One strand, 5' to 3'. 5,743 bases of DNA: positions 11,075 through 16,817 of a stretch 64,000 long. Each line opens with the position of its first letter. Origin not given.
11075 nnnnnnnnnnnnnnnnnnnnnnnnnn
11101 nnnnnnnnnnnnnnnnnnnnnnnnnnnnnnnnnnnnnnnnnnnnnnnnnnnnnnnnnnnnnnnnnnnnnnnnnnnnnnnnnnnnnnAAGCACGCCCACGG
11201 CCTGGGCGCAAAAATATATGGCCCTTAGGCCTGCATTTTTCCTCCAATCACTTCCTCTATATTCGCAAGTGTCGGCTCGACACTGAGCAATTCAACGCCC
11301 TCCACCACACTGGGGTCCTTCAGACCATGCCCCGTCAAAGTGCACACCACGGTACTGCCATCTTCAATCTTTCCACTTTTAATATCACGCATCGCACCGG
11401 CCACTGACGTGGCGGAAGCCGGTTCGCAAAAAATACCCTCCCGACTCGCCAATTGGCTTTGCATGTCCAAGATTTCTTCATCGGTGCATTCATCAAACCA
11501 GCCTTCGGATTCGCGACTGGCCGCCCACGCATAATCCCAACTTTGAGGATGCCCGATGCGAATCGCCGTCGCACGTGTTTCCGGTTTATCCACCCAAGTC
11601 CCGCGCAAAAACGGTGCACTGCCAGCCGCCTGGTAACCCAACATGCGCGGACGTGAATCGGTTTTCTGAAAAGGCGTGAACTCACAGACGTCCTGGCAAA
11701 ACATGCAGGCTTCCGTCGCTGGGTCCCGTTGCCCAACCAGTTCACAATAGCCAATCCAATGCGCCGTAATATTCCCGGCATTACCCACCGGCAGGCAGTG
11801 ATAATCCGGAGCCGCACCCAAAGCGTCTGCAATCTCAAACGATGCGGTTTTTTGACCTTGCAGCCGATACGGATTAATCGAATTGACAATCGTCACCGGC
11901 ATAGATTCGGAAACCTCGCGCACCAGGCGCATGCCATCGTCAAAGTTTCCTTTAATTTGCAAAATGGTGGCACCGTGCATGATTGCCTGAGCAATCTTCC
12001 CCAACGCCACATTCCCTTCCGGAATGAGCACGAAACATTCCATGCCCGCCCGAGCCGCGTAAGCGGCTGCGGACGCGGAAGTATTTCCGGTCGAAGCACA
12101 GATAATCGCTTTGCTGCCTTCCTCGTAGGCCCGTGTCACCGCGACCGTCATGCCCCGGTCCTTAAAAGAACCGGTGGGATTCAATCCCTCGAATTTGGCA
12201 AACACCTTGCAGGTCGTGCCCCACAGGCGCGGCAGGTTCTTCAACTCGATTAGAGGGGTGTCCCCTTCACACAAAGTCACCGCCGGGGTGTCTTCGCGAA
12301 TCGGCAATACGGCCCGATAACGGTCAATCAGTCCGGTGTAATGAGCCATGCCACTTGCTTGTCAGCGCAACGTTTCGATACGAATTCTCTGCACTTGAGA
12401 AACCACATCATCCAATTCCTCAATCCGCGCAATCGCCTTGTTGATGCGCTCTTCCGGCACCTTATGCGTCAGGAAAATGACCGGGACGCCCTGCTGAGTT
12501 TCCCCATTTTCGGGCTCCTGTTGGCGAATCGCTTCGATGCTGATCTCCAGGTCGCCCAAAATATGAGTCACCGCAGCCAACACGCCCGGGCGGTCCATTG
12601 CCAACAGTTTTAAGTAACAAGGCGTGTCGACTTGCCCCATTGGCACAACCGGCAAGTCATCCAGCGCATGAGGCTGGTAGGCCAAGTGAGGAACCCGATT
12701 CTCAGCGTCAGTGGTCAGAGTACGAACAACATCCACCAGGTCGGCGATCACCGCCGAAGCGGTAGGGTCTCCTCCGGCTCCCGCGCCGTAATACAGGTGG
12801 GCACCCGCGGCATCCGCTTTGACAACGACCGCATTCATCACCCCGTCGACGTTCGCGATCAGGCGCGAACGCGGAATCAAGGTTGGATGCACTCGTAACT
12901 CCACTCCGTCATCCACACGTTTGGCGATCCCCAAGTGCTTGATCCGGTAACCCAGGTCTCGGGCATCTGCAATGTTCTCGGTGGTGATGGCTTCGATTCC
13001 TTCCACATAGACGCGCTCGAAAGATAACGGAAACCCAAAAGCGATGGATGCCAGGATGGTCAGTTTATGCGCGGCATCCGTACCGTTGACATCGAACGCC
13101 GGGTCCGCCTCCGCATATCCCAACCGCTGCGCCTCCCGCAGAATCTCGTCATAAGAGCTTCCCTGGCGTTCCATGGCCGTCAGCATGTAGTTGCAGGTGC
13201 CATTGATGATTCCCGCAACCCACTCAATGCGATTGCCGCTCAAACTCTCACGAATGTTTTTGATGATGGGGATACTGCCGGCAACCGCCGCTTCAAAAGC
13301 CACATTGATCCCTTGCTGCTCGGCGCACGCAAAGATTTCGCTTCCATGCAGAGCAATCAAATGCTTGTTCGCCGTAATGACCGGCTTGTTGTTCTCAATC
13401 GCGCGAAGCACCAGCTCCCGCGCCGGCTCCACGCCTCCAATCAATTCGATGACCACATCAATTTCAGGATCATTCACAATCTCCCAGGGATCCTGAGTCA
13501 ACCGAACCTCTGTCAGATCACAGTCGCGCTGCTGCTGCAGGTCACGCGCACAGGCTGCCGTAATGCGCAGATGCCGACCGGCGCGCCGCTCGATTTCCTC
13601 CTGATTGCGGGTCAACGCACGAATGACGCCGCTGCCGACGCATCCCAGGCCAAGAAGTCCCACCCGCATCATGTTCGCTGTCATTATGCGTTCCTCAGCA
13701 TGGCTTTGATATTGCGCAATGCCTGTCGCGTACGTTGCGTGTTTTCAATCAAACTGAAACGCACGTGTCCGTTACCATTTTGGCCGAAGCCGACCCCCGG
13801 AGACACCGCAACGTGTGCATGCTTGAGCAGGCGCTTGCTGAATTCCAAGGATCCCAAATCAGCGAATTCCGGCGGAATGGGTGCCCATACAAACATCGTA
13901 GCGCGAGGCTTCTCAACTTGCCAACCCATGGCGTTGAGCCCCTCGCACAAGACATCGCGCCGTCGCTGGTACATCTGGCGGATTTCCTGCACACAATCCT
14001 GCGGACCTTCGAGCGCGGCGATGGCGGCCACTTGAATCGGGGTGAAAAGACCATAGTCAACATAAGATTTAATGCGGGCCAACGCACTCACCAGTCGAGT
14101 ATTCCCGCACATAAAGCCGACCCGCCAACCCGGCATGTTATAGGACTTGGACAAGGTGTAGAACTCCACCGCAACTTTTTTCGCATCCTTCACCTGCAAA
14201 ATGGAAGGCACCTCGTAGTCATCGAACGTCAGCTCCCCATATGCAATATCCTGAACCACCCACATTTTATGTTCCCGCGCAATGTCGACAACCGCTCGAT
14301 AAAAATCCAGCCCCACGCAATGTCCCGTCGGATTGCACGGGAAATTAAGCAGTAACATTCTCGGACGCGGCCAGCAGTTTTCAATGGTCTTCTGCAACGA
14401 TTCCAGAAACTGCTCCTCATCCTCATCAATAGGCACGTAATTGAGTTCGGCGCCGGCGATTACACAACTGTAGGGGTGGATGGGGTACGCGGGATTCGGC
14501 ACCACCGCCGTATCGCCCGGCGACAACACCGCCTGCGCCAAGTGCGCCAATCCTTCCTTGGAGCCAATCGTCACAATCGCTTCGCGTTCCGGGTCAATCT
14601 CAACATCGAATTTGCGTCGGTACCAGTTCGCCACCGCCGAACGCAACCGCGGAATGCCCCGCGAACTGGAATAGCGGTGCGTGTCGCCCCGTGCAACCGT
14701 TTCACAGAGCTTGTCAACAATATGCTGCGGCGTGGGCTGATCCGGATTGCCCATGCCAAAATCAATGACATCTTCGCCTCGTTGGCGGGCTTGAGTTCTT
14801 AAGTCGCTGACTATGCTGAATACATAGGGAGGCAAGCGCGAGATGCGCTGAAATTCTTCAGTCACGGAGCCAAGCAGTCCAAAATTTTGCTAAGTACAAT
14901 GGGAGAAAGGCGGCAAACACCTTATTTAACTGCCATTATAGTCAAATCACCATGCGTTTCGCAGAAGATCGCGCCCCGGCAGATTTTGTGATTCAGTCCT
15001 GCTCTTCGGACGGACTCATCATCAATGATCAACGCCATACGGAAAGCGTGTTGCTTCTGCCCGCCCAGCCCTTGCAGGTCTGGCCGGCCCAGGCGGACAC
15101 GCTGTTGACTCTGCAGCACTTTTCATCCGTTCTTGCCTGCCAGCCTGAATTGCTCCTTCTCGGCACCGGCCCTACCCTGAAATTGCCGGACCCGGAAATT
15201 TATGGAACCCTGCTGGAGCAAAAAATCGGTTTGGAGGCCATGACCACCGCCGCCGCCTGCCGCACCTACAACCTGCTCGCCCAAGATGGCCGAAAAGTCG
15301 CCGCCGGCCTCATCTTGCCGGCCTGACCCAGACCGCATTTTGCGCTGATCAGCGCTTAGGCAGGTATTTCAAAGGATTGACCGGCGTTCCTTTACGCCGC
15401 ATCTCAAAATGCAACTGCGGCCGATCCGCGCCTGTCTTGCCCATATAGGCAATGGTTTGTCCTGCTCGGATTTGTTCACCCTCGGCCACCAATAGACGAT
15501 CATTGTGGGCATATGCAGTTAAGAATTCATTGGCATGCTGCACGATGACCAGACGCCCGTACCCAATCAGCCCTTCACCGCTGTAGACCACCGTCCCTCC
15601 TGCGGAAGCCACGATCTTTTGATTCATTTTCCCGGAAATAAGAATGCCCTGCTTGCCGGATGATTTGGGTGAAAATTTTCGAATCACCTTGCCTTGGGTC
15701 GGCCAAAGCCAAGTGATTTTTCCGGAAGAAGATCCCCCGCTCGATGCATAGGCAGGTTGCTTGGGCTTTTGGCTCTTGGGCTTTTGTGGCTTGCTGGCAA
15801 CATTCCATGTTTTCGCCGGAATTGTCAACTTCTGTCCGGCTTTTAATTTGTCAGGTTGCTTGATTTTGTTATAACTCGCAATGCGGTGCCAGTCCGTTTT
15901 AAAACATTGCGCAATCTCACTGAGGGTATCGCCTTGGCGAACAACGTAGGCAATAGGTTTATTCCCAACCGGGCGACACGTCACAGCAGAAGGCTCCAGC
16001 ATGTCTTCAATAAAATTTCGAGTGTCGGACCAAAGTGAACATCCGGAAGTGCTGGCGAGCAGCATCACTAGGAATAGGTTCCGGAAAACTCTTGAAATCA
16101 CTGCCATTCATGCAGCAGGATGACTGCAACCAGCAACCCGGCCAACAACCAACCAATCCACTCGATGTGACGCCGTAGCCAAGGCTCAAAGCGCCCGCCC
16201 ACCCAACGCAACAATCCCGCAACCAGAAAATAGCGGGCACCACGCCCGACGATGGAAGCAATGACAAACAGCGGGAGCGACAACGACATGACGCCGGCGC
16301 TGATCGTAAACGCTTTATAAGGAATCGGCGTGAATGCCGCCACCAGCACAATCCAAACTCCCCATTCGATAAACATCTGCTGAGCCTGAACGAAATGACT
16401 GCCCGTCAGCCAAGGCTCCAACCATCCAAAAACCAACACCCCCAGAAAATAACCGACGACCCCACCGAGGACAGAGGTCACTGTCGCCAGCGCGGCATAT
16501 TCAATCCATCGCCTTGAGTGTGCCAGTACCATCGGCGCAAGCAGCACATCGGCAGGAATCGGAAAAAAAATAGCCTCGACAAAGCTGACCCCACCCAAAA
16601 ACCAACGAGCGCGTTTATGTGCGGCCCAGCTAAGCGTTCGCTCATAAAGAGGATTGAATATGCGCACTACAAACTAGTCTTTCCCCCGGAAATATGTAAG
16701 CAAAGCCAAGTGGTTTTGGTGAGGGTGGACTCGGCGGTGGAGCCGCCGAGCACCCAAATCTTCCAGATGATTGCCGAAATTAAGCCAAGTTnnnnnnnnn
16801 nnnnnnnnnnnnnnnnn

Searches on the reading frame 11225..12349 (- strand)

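Call 58: search_protein_families(library=pfam, proteins=[window:11225-12349:-], max_evalue=0.001)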
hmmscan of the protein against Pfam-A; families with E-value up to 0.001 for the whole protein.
window:11225-12349:- (374 aa): 1 family
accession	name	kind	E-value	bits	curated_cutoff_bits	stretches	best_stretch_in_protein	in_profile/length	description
PF00291.31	PALP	-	3.6e-69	233.8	35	1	24-340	1-295/295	Pyridoxal-phosphate dependent enzyme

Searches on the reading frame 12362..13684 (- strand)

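Call 58: search_protein_families(library=pfam, proteins=[window:12362-13684:-], max_evalue=0.001)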
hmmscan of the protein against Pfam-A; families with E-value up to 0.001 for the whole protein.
window:12362-13684:- (440 aa): 5 families
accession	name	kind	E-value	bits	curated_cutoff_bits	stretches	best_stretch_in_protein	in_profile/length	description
PF00742.24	Homoserine_dh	-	2e-65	220.3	22.9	1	139-317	1-173/173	Homoserine dehydrogenase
PF03447.22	NAD_binding_3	-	1.7e-20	74.3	24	1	12-131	1-116/116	Homoserine dehydrogenase, NAD binding domain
PF01842.31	ACT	-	1.9e-10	40.7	27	1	358-425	3-65/66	ACT domain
PF22629.2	ACT_AHAS_ss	-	6.3e-07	29.9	27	1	358-428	1-66/67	AHAS small subunit-like ACT domain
PF01408.29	GFO_IDH_MocA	-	7.5e-05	23.8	24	1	6-103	1-90/120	Oxidoreductase family, NAD-binding Rossmann fold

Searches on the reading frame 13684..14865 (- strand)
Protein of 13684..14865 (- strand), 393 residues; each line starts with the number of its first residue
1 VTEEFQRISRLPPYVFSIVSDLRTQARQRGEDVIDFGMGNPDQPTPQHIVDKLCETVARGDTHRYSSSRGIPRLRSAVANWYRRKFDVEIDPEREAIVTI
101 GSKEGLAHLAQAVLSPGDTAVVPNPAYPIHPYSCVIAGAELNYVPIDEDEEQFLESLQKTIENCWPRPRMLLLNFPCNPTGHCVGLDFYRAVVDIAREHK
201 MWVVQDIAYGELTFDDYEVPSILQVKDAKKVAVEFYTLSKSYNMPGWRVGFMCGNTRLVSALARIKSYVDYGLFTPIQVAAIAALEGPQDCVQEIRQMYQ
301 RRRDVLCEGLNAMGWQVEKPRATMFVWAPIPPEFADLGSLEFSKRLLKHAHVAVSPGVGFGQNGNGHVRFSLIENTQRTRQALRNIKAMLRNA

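Call 58: search_protein_families(library=pfam, proteins=[window:13684-14865:-], max_evalue=0.001)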
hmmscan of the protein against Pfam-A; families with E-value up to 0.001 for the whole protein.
window:13684-14865:- (393 aa): 1 family
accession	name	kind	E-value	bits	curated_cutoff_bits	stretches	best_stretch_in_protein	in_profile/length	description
PF00155.27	Aminotran_1_2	-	1.4e-66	225.6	19.7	1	32-379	2-354/361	Aminotransferase class I and II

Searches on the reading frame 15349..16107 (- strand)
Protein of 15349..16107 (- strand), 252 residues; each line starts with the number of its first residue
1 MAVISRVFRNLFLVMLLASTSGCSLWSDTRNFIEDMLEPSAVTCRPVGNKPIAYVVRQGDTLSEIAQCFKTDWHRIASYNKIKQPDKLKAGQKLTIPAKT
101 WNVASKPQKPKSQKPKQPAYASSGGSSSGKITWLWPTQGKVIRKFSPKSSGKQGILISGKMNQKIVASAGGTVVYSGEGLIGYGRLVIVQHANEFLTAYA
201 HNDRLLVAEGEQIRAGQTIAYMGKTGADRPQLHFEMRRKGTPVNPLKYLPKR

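Call 57: search_protein_families(library=pfam, proteins=[window:15349-16107:-], max_evalue=0.001)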
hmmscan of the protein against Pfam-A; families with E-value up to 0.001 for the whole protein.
window:15349-16107:- (252 aa): 4 families
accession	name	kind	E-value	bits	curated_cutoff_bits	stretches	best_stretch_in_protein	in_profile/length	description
PF01551.29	Peptidase_M23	-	1.2e-29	102.8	28.7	1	152-245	3-96/96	Peptidase family M23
PF01476.26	LysM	-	1.3e-14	54.3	20.9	1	54-97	1-43/43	LysM domain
PF23473.1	LysM3_LYK4_5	-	0.0003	21.2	29.3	1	53-84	4-35/48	LYK4/5 LysM3 domain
PF23446.1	LysM1_NFP_LYK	-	0.00059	21.1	36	0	60-98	16-55/60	NFP/LYK LysM1 domain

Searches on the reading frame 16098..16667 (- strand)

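Call 57: search_protein_families(library=pfam, proteins=[window:16098-16667:-], max_evalue=0.001)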
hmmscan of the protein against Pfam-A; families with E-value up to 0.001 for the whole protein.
window:16098-16667:- (189 aa): 1 family
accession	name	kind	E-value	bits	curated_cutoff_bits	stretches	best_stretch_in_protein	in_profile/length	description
PF09335.16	VTT_dom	-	3.8e-09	37.5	33.9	1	38-152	2-120/123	VTT domain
